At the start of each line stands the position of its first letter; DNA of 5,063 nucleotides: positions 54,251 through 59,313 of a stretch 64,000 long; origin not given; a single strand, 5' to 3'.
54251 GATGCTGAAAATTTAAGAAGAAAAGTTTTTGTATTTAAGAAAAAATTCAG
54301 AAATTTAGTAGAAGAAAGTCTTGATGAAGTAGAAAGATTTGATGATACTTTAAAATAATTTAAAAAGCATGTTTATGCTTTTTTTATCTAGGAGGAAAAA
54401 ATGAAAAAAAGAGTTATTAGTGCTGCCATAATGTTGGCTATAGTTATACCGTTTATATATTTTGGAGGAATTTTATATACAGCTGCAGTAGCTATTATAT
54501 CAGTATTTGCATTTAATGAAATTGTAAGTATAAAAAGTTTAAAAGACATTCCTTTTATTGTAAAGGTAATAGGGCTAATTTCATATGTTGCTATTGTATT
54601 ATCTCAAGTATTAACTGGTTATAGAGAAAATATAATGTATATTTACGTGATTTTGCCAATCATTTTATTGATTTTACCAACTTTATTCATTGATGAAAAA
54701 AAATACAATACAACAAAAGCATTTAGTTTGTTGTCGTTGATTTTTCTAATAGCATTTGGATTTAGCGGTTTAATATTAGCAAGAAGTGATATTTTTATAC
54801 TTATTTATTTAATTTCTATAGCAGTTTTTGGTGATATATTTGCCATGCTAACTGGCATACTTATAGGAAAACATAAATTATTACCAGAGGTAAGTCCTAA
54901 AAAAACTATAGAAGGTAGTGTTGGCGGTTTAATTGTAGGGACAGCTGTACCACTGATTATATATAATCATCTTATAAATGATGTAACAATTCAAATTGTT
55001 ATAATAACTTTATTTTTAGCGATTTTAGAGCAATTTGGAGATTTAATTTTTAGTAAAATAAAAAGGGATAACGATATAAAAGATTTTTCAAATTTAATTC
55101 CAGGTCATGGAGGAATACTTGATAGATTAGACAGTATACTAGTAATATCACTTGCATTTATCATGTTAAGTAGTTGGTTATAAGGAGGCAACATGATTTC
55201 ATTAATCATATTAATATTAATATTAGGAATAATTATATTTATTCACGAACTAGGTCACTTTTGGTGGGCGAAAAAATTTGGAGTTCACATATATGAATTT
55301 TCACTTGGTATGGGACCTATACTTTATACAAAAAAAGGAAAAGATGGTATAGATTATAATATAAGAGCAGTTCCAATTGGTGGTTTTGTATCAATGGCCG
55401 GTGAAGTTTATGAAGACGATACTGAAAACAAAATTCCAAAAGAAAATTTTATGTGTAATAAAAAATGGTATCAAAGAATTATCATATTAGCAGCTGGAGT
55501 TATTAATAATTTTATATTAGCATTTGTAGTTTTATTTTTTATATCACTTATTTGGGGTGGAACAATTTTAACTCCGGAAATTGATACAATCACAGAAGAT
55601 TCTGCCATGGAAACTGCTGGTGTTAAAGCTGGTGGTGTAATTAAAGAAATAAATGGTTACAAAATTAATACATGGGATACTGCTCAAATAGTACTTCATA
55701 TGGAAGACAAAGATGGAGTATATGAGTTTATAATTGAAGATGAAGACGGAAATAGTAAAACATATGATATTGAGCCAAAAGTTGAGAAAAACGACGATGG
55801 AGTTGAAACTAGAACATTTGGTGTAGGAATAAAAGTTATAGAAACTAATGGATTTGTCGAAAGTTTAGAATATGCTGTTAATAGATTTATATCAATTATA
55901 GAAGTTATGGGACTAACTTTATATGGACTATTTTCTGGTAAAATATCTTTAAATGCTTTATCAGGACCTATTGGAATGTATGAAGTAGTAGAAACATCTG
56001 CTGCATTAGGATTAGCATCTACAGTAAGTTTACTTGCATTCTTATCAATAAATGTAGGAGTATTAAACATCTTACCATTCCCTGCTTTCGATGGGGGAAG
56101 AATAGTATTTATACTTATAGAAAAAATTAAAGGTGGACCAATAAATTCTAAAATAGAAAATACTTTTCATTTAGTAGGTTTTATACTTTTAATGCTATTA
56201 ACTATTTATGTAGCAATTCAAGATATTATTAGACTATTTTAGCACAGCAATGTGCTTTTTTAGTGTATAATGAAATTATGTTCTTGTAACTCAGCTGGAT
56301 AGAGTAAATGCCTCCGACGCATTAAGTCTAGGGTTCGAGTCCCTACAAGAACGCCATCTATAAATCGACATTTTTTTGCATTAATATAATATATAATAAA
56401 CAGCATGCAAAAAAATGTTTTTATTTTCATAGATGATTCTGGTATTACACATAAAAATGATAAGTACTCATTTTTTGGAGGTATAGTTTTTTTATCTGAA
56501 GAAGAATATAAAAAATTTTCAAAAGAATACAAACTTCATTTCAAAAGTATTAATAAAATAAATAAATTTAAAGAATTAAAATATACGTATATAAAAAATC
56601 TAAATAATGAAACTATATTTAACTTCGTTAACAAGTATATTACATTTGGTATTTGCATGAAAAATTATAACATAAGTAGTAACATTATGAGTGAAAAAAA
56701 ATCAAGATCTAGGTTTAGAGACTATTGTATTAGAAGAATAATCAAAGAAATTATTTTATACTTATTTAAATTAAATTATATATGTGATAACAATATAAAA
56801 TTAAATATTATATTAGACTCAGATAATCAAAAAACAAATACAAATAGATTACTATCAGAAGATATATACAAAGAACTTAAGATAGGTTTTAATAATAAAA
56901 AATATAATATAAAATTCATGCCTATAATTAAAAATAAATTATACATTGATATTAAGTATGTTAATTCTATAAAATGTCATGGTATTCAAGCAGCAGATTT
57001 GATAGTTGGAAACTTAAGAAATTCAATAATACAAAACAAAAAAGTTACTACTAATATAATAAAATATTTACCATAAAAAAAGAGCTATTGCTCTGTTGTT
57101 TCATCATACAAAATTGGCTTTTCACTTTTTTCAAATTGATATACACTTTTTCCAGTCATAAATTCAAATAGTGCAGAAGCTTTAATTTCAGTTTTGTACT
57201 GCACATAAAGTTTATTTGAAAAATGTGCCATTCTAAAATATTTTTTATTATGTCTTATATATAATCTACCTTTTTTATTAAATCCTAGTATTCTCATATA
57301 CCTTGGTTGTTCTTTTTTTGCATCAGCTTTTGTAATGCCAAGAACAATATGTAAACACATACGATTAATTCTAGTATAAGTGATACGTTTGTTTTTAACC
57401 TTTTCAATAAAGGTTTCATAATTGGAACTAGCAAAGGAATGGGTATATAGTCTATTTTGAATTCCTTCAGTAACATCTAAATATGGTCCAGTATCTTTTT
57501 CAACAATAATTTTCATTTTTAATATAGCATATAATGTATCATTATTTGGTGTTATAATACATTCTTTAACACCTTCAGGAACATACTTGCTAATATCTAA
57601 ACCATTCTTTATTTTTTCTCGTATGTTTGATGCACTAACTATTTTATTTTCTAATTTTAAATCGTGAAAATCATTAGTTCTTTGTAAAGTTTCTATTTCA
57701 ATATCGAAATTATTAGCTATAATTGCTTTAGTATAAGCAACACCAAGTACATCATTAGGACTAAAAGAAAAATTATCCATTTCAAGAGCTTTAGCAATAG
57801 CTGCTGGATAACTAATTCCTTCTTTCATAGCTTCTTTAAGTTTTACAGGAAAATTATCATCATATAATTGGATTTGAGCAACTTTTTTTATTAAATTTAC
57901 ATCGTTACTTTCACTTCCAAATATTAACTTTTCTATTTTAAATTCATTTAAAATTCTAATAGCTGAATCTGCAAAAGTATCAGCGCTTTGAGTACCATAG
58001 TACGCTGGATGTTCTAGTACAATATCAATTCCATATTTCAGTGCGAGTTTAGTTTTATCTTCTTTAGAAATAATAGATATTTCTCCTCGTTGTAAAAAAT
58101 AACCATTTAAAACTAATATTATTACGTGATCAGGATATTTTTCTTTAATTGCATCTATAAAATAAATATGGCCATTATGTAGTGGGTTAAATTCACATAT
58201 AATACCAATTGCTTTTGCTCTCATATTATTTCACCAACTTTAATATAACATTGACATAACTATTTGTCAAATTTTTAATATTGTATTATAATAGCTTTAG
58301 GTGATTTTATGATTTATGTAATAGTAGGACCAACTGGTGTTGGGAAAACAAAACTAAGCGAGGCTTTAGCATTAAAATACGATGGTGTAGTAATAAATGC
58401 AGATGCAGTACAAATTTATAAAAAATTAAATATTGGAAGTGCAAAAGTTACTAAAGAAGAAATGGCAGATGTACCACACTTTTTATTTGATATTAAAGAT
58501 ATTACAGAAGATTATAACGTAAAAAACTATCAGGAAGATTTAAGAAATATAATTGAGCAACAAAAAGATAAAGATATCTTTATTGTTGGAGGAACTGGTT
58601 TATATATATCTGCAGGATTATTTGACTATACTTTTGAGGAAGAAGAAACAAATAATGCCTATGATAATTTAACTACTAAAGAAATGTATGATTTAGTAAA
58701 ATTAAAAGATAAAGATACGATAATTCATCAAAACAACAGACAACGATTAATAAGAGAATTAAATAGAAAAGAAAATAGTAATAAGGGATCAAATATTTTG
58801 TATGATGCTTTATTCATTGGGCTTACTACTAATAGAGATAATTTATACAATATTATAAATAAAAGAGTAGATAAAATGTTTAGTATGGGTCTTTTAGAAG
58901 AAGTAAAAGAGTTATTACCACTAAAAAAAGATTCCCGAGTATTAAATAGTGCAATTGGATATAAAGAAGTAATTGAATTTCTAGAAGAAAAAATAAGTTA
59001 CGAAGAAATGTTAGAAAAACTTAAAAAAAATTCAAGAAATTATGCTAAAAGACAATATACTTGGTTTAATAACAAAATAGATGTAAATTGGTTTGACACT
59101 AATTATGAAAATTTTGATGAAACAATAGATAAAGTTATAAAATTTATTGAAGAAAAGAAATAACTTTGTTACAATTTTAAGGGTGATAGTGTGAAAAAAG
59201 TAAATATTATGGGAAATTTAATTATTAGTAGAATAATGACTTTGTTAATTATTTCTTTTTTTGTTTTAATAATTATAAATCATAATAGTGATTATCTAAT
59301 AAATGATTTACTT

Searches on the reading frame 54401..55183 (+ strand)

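Call 33: search_protein_families(library=pfam, proteins=[window:54401-55183:+], max_evalue=0.001)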
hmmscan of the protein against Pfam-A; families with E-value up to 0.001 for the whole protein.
window:54401-55183:+ (260 aa): 1 family
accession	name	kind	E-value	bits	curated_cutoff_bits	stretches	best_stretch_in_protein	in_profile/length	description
PF01148.25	CTP_transf_1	-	2.8e-53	181.9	24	1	2-255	1-259/264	Cytidylyltransferase family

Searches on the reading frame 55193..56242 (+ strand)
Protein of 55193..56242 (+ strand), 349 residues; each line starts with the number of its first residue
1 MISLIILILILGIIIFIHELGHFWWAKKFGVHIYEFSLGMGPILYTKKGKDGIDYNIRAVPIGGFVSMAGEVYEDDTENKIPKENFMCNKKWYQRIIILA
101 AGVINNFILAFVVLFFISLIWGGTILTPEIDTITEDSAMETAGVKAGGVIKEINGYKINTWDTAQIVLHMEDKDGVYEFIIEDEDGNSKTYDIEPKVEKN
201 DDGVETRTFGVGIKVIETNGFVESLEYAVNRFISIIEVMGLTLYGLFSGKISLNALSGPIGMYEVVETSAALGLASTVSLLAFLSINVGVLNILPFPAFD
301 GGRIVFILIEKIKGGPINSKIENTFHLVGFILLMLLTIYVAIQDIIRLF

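Call 33: search_protein_families(library=pfam, proteins=[window:55193-56242:+], max_evalue=0.001)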
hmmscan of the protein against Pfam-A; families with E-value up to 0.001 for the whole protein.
window:55193-56242:+ (349 aa): 1 family
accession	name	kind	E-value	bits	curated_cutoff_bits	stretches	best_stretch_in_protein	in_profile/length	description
PF02163.28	Peptidase_M50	-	4.6e-61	206.4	27.2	1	7-336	2-221/221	Peptidase family M50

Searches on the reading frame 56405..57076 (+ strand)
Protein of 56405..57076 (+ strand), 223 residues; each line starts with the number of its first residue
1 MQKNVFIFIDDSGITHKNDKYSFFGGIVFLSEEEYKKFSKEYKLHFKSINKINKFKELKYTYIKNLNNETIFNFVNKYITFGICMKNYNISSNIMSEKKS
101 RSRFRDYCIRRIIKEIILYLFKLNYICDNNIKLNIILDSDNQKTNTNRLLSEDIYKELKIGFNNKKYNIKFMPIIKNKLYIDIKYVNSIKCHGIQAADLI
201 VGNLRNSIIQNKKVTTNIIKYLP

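Call 33: search_protein_families(library=pfam, proteins=[window:56405-57076:+], max_evalue=0.001)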
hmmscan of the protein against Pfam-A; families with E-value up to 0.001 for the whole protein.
window:56405-57076:+ (223 aa): 1 family
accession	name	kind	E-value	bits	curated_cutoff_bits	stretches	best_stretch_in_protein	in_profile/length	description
PF12686.12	DUF3800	-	9.6e-11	43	21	1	6-206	1-148/149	Protein of unknown function (DUF3800)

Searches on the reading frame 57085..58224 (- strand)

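Call 33: search_protein_families(library=pfam, proteins=[window:57085-58224:-], max_evalue=0.001)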
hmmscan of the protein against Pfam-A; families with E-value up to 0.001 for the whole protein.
window:57085-58224:- (379 aa): 2 families
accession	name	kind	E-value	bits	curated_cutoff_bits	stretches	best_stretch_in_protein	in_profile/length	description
PF05636.17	HIGH_NTase1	-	1.9e-97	327.6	27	1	4-358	2-391/402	HIGH Nucleotidyl Transferase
PF01467.32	CTP_transf_like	-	0.00017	22.2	21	1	12-106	6-90/133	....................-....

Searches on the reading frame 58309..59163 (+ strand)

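Call 33: search_protein_families(library=pfam, proteins=[window:58309-59163:+], max_evalue=0.001)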
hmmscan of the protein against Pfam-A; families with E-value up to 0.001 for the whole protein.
window:58309-59163:+ (284 aa): 4 families
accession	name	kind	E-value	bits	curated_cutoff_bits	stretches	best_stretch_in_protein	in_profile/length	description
PF01715.23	IPPT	-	9.4e-61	206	23.6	1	35-255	1-242/243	IPP transferase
PF01745.22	IPT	-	6.4e-16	58.9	20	1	2-141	3-134/233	Isopentenyl transferase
PF00004.35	AAA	-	0.00044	21.2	21.2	0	4-192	2-128/131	ATPase family associated with various cellular activities (AAA)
PF13521.12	AAA_28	-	0.0005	20.8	27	0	3-156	2-138/164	AAA domain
